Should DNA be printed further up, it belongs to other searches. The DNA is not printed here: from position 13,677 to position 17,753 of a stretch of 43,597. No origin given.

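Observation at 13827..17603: Acyltransferase-dehydratase-phosphopantetheinyl transferase tri-domain protein (self-contained carrier activation)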

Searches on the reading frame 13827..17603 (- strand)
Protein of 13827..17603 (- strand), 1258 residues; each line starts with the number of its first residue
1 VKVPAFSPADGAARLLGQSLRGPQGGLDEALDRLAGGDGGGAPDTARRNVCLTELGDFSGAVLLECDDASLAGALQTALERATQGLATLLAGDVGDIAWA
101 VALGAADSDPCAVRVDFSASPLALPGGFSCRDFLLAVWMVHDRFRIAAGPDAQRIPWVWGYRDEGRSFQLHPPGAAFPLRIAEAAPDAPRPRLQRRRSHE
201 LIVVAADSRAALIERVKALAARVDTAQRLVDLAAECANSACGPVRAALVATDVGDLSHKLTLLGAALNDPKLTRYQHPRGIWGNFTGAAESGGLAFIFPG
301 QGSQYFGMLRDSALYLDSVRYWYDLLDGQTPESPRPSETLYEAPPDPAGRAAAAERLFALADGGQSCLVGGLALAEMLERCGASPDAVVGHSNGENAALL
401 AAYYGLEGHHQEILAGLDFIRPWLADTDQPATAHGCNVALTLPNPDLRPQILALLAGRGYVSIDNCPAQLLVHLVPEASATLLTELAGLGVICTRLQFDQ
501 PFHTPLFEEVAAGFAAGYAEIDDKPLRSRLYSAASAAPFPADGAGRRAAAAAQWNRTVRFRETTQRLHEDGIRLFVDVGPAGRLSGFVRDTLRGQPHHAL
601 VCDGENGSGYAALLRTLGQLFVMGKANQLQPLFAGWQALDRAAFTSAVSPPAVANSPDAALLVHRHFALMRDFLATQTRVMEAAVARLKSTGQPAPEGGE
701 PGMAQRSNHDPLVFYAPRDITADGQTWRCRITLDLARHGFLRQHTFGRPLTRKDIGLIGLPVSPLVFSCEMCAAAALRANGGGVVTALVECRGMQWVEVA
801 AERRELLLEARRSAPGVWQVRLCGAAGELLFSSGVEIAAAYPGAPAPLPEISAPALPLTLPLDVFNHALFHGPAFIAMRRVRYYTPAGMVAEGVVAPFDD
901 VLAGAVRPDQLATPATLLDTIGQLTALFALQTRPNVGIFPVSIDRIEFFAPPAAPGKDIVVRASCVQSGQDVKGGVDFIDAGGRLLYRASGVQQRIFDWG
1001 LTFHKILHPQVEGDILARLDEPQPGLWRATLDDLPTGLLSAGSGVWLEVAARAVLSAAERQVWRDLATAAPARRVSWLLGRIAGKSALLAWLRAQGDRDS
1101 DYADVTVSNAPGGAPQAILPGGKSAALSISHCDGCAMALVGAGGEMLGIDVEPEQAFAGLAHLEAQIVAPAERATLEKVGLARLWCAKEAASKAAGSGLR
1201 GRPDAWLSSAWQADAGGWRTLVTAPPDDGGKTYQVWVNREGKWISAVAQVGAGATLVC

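Call 3: search_protein_families(library=pfam, proteins=[window:13827-17603:-], max_evalue=1)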
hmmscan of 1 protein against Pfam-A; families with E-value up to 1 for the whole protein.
window:13827-17603:- (1258 aa): 4 families
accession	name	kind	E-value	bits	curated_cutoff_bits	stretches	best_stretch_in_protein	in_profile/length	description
PF00698.26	Acyl_transf_1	-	1.2e-12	48.4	32.7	1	372-594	71-281/319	Acyl transferase domain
PF01648.25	ACPS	-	1.1e-07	32.3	25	1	1147-1202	2-68/111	4'-phosphopantetheinyl transferase superfamily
PF17837.6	4PPT_N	-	4.7e-05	23.8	27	1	1066-1140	6-67/68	4'-phosphopantetheinyl transferase N-terminal domain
PF03061.28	4HBT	-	0.082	13.7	20.6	1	915-970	10-61/79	Thioesterase superfamily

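Call 5: search_protein_families(library=ncbifam, proteins=[window:13827-17603:-], max_evalue=0.01)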
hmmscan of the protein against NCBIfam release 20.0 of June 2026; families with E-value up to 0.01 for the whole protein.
window:13827-17603:- (1258 aa): 11 families
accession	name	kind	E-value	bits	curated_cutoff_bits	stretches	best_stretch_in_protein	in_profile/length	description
NF045894.1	PKS_plus_SDR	equivalog_domain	9.2e-35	119.6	1740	1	184-637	426-859/1515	type I polyketide synthase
TIGR02813.1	omega_3_PfaA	subfamily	5.2e-24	83.1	1010.1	1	174-596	452-884/2582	polyketide-type polyunsaturated fatty acid synthase PfaA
TIGR03131.1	malonate_mdcH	equivalog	2.4e-17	63.3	297.9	1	294-592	1-276/297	malonate decarboxylase subunit epsilon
TIGR00128.1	fabD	equivalog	2.6e-13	50.1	260.9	1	494-589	190-284/290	ACP S-malonyltransferase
NF037940.1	PKS_MbtD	equivalog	2.1e-06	26.1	1150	1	245-584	54-366/978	mycobactin polyketide synthase MbtD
NF037941.1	PKS_NbtC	equivalog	8.4e-06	24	1150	1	287-399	90-195/1027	nocobactin polyketide synthase NbtC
NF040607.1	mycolic_Pks13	equivalog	0.0002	18.9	2100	0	372-401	734-763/1680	polyketide synthase Pks13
TIGR00556.1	pantethn_trn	domain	0.00051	20.1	45.35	0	1147-1202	5-71/128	phosphopantetheine--protein transferase domain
NF007604.0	PRK10251.1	equivalog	0.00061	19.4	169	1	1109-1183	73-143/209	enterobactin synthase subunit EntD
TIGR02816.1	pfaB_fam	subfamily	0.0033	16.2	144.3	0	288-397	173-274/534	PfaB family protein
NF011251.0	PRK14657.1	equivalog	0.0079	16.2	165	0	1164-1199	27-65/123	holo-[acyl-carrier-protein] synthase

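Call 6: search_solved_structures(query=window:13827-17603:-, max_evalue=0.01)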
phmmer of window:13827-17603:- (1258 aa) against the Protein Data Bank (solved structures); distinct sequences matched with E-value up to 0.01: 19.
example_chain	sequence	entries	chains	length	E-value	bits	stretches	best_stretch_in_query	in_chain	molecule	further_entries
8jpt_A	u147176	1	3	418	5.3e-17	64.1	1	286-603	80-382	Polyene macrolide polyketide synthase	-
4mz0_A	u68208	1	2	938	1.1e-12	49.7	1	291-624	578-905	CurL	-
8g4u_A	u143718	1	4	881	6.6e-12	47.2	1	202-590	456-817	EryAIII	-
9iyw_A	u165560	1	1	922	1.7e-10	42.5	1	224-639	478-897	Polyketide synthase,GfsA KSQ-AncAT chimeric protein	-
4rl1_A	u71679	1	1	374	2.1e-10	42.2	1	274-582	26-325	Type I polyketide synthase AVES 1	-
3im8_A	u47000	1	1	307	4.4e-10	41.1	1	295-591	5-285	Malonyl acyl carrier protein transacylase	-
8in9_A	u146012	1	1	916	6.5e-10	40.6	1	224-639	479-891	Polyketide synthase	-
7vee_A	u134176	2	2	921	6.5e-10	40.6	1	224-639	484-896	Polyketide synthase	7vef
3tqe_A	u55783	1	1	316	8.7e-08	33.5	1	294-590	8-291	Malonyl-CoA-[acyl-carrier-protein] transacylase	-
3qat_A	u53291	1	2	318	6.4e-07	30.7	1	291-590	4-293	Malonyl CoA-acyl carrier protein transacylase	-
4rr5_A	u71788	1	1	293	1.9e-06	29.1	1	350-591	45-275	Malonyl CoA-acyl carrier protein transacylase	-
8avz_A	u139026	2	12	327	5e-06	27.7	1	293-595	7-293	Polyketide biosynthesis acyltransferase homolog PksD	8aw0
4qbu_A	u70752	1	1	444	1.7e-05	26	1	278-587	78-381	ZmaA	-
5ypv_A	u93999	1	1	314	9e-05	23.5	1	294-588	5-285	Malonyl CoA-acyl carrier protein transacylase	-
8czc_B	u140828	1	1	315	0.00014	22.9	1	292-401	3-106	Narbonolide/10-deoxymethynolide synthase PikA1, modules 1 and 2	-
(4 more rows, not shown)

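Call 8: find_homologous_proteins(query=window:13827-17603:-, max_evalue=0.00001)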
Query window:13827-17603:- (1258 aa): 24 proteins with E <= 0.00001 among 8000 candidates.
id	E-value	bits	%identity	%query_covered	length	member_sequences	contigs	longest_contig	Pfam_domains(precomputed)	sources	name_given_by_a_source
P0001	0.0e+0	2840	100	100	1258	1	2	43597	PF01648.26,PF00698.27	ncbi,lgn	-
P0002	0.0e+0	2551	90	100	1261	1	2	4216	PF01648.26,PF00698.27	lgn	-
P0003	0.0e+0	1204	51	96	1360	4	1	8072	PF01648.26,PF14765.13,PF00698.27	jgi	jgi:malonyl CoA-acyl carrier protein transacylase/phosphopantetheinyl transferase (holo-ACP synthase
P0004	2.9e-65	239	28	67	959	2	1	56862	PF21089.4,PF14765.13,PF00698.27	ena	-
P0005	2.1e-53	200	31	38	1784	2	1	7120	PF01648.26,PF00109.33,PF14765.13,PF02801.29,PF00698.27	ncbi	ncbi:MAG: beta-ketoacyl synthase N-terminal-like domain-containing protein [Planctomycetaceae bacter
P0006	4.4e-33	132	31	35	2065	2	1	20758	PF08659.17,PF00109.33,PF21089.4,PF00550.32,PF00106.32,PF02801.29,PF16197.12,PF00698.27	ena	-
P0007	1.6e-32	130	31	38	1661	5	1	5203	PF08659.17,PF00109.33,PF00550.32,PF13561.13,PF00106.32,PF02801.29,PF16197.12,PF00698.27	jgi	jgi:acyl transferase domain-containing protein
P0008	7.6e-32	128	31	36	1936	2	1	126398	PF08659.17,PF00109.33,PF00550.32,PF13561.13,PF14765.13,PF00106.32,PF02801.29,PF16197.12,PF00698.27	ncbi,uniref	ncbi:SDR family NAD(P)-dependent oxidoreductase [Streptomyces scopuliridis]|uniref:SDR family NAD(P)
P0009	2.2e-28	117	28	37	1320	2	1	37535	PF00109.33,PF00550.32,PF02801.29,PF16197.12,PF00698.27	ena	-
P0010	2.4e-26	110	35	28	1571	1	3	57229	PF00109.33,PF22621.3,PF00550.32,PF00108.30,PF02801.29,PF16197.12,PF00698.27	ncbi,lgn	-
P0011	1.6e-25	107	30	37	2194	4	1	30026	PF08659.17,PF00109.33,PF21089.4,PF00550.32,PF13561.13,PF14765.13,PF00106.32,PF02801.29,PF16197.12,PF00698.27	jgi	jgi:malonyl CoA-acyl carrier protein transacylase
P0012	1.9e-24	104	28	33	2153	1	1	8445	PF08659.17,PF00109.33,PF00550.32,PF13561.13,PF14765.13,PF00106.32,PF02801.29,PF16197.12,PF00698.27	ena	-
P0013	7.8e-23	98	29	33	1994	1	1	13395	PF08659.17,PF00109.33,PF21089.4,PF00550.32,PF13561.13,PF14765.13,PF00106.32,PF02801.29,PF16197.12,PF00698.27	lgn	-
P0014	1.6e-22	97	26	33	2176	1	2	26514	PF08659.17,PF00109.33,PF00550.32,PF13561.13,PF14765.13,PF00106.32,PF02801.29,PF16197.12,PF00698.27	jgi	jgi:acyl transferase domain-containing protein/NAD(P)-dependent dehydrogenase (short-subunit alcohol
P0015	7.9e-20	88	28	30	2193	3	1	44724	PF08659.17,PF08545.17,PF00109.33,PF21089.4,PF00550.32,PF13561.13,PF14765.13,PF00106.32,PF00698.27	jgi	jgi:malonyl CoA-acyl carrier protein transacylase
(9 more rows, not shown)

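Call 19: find_encoding_contigs(protein=P0001, flank=10000, max_places=4)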
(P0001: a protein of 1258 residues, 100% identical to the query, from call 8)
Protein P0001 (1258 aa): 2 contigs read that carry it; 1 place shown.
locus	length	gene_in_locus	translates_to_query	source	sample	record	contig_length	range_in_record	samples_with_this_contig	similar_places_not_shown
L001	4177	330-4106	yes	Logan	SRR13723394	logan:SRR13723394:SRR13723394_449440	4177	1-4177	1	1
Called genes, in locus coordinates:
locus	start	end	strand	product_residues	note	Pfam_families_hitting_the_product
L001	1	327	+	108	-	?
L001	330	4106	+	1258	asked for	PF00698:Acyl_transf_1, PF01648:ACPS (weak)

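Call 20: find_encoding_contigs(protein=P0003, flank=10000, max_places=4)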
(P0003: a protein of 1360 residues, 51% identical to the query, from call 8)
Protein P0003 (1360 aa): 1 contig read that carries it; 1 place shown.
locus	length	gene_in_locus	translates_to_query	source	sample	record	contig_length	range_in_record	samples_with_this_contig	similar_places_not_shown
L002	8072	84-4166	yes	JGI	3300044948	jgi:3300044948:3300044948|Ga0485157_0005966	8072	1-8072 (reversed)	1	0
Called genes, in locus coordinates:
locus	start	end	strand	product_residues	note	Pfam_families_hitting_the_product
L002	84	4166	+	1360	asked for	PF00698:Acyl_transf_1, PF14765:PS-DH (weak), PF01648:ACPS (weak)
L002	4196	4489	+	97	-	-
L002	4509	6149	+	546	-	PF00005:ABC_tran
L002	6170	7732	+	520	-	PF01145:Band_7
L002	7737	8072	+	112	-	?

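Call 21: find_encoding_contigs(protein=P0005, flank=10000, max_places=4)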
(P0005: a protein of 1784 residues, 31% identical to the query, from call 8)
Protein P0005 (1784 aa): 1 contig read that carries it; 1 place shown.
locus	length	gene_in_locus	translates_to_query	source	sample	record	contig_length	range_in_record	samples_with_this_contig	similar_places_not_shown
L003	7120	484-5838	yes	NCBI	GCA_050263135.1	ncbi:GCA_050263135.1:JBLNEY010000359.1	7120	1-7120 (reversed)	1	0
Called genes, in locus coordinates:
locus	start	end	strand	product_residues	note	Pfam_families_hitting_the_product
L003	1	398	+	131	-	PF08659:KR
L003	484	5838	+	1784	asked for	PF00109:ketoacyl-synt, PF02801:Ketoacyl-synt_C, PF00698:Acyl_transf_1, PF14765:PS-DH, PF01648:ACPS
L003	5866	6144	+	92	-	PF00550:PP-binding (faint)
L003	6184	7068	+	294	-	PF00561:Abhydrolase_1, PF12146:Hydrolase_4, PF12697:Abhydrolase_6, PF00756:Esterase (weak)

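Call 23: find_related_loci(query=window:13827-17603:-, collection=genome_contigs, flank=10000)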
Query window:13827-17603:- (1258 aa) in genome_contigs; peptide patterns used: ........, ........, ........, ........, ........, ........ (x = any residue, [..] = any of these).
255 stretches matched a pattern; 102 encode a relative of the query (tblastn E <= 1e-3); the best 80 are kept; 80 distinct loci.
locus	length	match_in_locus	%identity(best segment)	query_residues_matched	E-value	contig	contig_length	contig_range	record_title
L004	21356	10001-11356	27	151-603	7e-26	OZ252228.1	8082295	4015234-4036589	MAG: Candidatus Latescibacterota bacterium isolate 2d5a3a6b-ac94-4199-888f-c4fbb53c5f42 genome assembly, chromosome: 1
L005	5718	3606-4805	24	231-625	3e-19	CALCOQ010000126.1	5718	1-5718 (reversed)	MAG TPA_asm: uncultured euryarchaeote isolate ERR599166_bin.113_CONCOCT_v1.1_MAG genome assembly, contig: ERZ842091.8905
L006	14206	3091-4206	26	245-630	3e-19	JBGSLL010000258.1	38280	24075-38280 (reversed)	MAG: Rhodopirellula sp. isolate JTS-AC204 k141_3686487, whole genome shotgun sequence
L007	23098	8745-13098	27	196-624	9e-19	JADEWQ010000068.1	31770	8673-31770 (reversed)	Pleurocapsales cyanobacterium LEGE 06147 NODE_174_length_, whole genome shotgun sequence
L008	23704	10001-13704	30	295-1203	2e-17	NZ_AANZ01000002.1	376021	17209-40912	Blastopirellula marina DSM 3645 1099463000710, whole genome shotgun sequence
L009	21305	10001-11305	23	189-644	3e-17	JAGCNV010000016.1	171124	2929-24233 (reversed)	Bacterium isolate RGIG9961 Yak_Reticulum-2__c155026, whole genome shotgun sequence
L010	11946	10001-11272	22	181-624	6e-17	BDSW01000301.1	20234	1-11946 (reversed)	Bacterium BMS3Abin04 DNA, contig: NODE_39, whole genome shotgun sequence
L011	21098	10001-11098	27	245-624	2e-16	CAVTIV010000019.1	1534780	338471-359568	MAG: Pirellulaceae bacterium isolate MFD05684.bin.2.243 genome assembly, contig: contig_57144, whole genome shotgun sequ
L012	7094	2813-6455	29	295-1200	2e-16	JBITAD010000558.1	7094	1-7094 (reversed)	MAG: Blastopirellula sp. JB062 NODE_6333_length_7094_cov_4.401051, whole genome shotgun sequence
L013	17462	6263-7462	25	189-593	8e-16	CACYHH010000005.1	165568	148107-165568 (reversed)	MAG: uncultured Spirochaetales bacterium isolate RUG11946 genome assembly, contig: RUG11946_asm_5, whole genome shotgun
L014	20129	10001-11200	25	189-593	9e-16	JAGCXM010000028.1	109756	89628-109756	Bacterium isolate RGIG10212 Yak_Rumen-5__c1441922, whole genome shotgun sequence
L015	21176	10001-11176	26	181-592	2e-15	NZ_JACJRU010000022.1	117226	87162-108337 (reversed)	Nostoc sp. FACHB-110 contig22, whole genome shotgun sequence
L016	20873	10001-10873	29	289-592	8e-15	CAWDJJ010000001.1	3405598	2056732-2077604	MAG: uncultured Chloroflexia bacterium isolate MFD06435.bin.2.24 genome assembly, contig: contig_25456, whole genome sho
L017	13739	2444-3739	27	194-651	1e-15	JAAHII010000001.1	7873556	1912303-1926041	MAG: Leptolyngbya sp. SIOISBB ISBB_NODE_1, whole genome shotgun sequence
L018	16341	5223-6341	24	215-588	2e-14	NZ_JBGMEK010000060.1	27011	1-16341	Microbulbifer epialgicus strain DSM 18651 Scaffold60, whole genome shotgun sequence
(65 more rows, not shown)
